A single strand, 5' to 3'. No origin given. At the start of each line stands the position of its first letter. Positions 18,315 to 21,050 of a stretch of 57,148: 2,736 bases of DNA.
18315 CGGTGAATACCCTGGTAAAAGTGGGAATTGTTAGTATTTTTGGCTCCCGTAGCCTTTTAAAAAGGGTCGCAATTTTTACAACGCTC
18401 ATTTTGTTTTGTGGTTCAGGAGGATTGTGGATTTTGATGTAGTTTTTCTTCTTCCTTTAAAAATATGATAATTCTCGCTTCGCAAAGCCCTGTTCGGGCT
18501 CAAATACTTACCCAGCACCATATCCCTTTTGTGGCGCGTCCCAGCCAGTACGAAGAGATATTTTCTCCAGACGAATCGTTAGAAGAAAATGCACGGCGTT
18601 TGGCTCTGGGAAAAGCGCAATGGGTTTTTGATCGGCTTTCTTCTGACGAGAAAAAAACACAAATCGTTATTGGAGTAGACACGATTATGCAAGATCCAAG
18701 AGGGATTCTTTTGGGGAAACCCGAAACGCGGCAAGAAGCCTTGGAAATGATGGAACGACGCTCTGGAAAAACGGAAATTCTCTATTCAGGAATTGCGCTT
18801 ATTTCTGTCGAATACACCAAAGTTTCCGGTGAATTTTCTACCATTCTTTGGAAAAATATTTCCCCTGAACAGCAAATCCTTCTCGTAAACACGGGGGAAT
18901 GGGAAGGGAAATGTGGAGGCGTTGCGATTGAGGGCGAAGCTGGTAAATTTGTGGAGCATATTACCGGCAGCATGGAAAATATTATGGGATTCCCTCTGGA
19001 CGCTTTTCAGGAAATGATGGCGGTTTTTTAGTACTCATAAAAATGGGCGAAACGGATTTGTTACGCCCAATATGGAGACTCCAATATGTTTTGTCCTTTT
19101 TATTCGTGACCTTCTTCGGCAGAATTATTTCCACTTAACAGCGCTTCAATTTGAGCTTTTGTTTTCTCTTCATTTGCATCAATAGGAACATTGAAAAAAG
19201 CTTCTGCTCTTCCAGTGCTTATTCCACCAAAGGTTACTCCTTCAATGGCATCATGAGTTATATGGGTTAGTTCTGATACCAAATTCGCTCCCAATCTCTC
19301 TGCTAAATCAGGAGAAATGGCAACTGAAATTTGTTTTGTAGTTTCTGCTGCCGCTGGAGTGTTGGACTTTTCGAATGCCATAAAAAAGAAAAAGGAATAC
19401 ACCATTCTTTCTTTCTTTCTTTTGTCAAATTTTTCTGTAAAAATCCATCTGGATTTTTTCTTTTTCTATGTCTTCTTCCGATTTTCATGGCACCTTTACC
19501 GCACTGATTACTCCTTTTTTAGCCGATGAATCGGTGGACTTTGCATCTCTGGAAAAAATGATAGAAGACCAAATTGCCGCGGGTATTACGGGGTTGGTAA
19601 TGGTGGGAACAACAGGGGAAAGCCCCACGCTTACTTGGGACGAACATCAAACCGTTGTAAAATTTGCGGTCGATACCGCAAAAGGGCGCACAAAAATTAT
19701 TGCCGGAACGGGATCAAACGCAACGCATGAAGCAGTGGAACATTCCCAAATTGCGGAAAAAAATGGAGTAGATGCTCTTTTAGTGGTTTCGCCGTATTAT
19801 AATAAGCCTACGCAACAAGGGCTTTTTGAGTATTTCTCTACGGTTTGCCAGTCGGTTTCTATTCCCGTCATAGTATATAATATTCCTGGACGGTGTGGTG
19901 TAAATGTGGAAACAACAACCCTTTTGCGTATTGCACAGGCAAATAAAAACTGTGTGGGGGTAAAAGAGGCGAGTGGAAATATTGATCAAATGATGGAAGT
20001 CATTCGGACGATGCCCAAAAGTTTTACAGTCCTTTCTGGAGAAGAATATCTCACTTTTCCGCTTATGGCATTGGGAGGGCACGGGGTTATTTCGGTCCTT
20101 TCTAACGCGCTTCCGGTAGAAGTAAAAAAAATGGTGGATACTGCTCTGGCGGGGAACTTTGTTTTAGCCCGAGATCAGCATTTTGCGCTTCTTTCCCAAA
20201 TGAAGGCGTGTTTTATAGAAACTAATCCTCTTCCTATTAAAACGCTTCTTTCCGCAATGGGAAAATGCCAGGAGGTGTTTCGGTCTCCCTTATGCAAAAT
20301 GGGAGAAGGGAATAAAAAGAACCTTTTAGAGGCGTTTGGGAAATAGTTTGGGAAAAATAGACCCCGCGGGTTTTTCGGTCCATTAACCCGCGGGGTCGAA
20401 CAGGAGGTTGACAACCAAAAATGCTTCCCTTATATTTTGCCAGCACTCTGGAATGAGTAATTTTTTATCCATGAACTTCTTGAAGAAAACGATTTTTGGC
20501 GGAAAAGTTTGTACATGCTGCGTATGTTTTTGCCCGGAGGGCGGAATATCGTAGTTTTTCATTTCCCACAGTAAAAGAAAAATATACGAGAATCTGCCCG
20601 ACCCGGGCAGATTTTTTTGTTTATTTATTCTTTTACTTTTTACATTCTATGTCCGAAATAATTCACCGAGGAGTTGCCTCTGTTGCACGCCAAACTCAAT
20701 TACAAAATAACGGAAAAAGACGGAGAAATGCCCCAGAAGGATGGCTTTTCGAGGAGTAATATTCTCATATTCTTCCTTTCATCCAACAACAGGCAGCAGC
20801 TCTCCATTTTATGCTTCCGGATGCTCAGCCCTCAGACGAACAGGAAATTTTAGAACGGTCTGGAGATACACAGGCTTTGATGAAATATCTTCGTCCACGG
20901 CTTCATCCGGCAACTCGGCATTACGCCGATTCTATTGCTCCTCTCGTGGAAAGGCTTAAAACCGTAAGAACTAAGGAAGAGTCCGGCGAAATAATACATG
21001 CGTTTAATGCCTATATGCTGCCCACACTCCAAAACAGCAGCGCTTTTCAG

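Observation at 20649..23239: Accessory cassette between dapA and the infA ribosomal operon: small FEE-terminated ORF, CDO-like cupin, ATP-grasp ligase, GATase1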

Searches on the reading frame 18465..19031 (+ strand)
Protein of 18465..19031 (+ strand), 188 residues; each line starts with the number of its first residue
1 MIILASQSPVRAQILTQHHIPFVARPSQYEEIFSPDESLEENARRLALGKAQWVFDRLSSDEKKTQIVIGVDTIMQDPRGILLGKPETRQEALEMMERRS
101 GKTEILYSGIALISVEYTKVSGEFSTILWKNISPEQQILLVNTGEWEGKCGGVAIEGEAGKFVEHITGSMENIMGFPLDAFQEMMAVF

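Call 3: search_protein_families(library=pfam, proteins=[window:18465-19031:+], max_evalue=0.01)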
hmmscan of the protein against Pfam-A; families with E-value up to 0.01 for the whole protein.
window:18465-19031:+ (188 aa): 1 family
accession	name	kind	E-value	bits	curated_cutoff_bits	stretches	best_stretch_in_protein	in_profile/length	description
PF02545.19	Maf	-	2.2e-39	135.5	27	1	2-186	2-185/187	Maf-like protein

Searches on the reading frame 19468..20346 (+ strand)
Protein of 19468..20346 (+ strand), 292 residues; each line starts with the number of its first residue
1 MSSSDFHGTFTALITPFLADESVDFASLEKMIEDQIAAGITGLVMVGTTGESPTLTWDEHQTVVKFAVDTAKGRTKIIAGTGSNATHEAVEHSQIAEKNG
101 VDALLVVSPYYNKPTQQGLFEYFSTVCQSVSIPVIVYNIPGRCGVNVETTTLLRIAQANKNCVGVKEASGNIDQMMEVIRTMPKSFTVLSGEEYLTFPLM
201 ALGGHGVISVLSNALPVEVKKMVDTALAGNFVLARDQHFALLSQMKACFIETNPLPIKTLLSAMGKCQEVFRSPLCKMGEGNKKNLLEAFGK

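Call 3: search_protein_families(library=pfam, proteins=[window:19468-20346:+], max_evalue=0.01)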
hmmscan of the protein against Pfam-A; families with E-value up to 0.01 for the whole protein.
window:19468-20346:+ (292 aa): 1 family
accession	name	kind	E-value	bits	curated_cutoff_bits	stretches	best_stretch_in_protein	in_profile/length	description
PF00701.28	DHDPS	-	1.5e-85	286.9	22.1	1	6-286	2-282/289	Dihydrodipicolinate synthetase family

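Call 4: search_protein_families(library=ncbifam, proteins=[window:19468-20346:+], max_evalue=0.01)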
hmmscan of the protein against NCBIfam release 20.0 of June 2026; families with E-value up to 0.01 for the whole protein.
window:19468-20346:+ (292 aa): 9 families
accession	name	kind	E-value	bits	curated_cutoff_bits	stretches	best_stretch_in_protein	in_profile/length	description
TIGR00674.1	dapA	equivalog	3.7e-103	344.3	206.15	1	9-287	2-280/286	4-hydroxy-tetrahydrodipicolinate synthase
TIGR02313.1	HpaI-NOT-DapA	exception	2e-74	250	396.7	1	6-280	1-276/294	2,4-dihydroxyhept-2-ene-1,7-dioic acid aldolase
NF002958.0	PRK03620.1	subfamily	3.6e-39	134.4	278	1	8-192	13-192/307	5-dehydro-4-deoxyglucarate dehydratase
NF003164.0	PRK04147.1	equivalog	1.1e-38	133.2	281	1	5-287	3-284/294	N-acetylneuraminate lyase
TIGR03249.1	KdgD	equivalog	6.3e-35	120.7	373.95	1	7-226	10-228/299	5-dehydro-4-deoxyglucarate dehydratase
TIGR00683.1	nanA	equivalog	4.6e-34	118.1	382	1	7-277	2-267/293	N-acetylneuraminate lyase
NF040954.1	Arch_KDGaldase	equivalog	2.7e-31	109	390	1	12-241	6-228/288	bifunctional 2-dehydro-3-deoxy-phosphogluconate/2-dehydro-3-deoxy-6-phosphogalactonate aldolase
NF001679.0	PRK00440.1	equivalog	0.0057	15.8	303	1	205-243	218-256/322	replication factor C small subunit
NF003157.0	PRK04132.1-2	equivalog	0.0089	14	1103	0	207-243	765-801/864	replication factor C small subunit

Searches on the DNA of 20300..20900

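Call 29: search_rna_families(source=window, start=20300, end=20900, threshold=evalue, max_evalue=1)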
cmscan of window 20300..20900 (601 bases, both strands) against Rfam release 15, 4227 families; matches with E-value up to 1: 5.
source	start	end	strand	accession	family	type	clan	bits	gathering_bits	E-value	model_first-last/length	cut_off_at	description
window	20536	20620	+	RF01859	Phe_leader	Cis-reg; leader;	-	26.8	55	0.028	1-125/125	no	Phenylalanine leader peptide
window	20360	20420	+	RF01768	flavi_FSE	Cis-reg; frameshift_element;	-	23.9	43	0.0036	1-62/62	no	ribosomal frameshift site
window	20535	20603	-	RF03323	mir-3613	Gene; miRNA;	-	20.9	91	0.09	1-86/86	no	mir-3613 microRNA precursor family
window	20570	20637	-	RF04128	MIR8562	Gene; miRNA;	-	19.6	211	0.32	72-171/242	no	MIR8562 microRNA precursor family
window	20534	20650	+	RF01456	VrrA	Gene; antisense;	-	19.3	50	0.87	1-140/140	no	Vibrio regulatory RNA of OmpA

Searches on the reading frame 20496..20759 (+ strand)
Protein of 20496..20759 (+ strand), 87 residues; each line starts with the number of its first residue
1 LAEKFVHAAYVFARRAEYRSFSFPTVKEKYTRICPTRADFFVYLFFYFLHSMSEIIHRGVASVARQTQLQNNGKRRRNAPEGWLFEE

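Call 26: search_protein_families(library=pfam, proteins=[window:20496-20759:+], max_evalue=10)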
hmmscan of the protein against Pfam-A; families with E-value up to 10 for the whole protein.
window:20496-20759:+ (87 aa): 0 families

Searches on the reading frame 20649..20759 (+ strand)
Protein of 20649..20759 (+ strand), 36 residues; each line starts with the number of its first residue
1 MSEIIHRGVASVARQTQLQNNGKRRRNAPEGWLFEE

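Call 3: search_protein_families(library=pfam, proteins=[window:20649-20759:+], max_evalue=0.01)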
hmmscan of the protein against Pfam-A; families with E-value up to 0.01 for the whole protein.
window:20649-20759:+ (36 aa): 0 families

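Call 4: search_protein_families(library=ncbifam, proteins=[window:20649-20759:+], max_evalue=0.01)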
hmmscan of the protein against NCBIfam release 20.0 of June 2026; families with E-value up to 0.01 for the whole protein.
window:20649-20759:+ (36 aa): 0 families

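Call 26: search_protein_families(library=pfam, proteins=[window:20649-20759:+], max_evalue=10)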
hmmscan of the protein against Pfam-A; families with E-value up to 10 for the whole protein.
window:20649-20759:+ (36 aa): 0 families

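Call 65: search_protein_families(library=phrogs, proteins=[window:20649-20759:+], max_evalue=0.01)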
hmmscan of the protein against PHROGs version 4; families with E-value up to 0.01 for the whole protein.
window:20649-20759:+ (36 aa): 0 families

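Call 66: search_protein_families(library=padloc, proteins=[window:20649-20759:+], max_evalue=0.01)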
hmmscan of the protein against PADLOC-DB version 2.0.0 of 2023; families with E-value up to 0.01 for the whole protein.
window:20649-20759:+ (36 aa): 0 families

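Call 83: list_cluster_members(proteins=[window:20649-20756:+, window:20811-21449:+, window:21492-22433:+, window:22454-23236:+, window:20496-20756:+])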
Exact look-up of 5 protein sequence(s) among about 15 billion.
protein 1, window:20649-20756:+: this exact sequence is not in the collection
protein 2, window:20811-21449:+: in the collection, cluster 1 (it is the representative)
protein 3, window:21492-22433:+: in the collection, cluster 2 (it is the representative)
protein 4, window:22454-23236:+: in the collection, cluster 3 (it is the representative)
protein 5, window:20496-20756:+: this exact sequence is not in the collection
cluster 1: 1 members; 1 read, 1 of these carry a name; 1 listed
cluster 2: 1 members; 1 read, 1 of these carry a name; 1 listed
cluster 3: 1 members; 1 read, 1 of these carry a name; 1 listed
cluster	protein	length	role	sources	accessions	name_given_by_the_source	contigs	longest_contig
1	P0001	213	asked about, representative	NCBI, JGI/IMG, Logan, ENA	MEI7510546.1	MAG: hypothetical protein WCJ84_00115 [Candidatus Peregrinibacteria bacterium]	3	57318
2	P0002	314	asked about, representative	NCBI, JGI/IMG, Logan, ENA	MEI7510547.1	MAG: hypothetical protein WCJ84_00120 [Candidatus Peregrinibacteria bacterium]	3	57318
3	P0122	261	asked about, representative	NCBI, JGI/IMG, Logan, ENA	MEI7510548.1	MAG: type 1 glutamine amidotransferase [Candidatus Peregrinibacteria bacterium]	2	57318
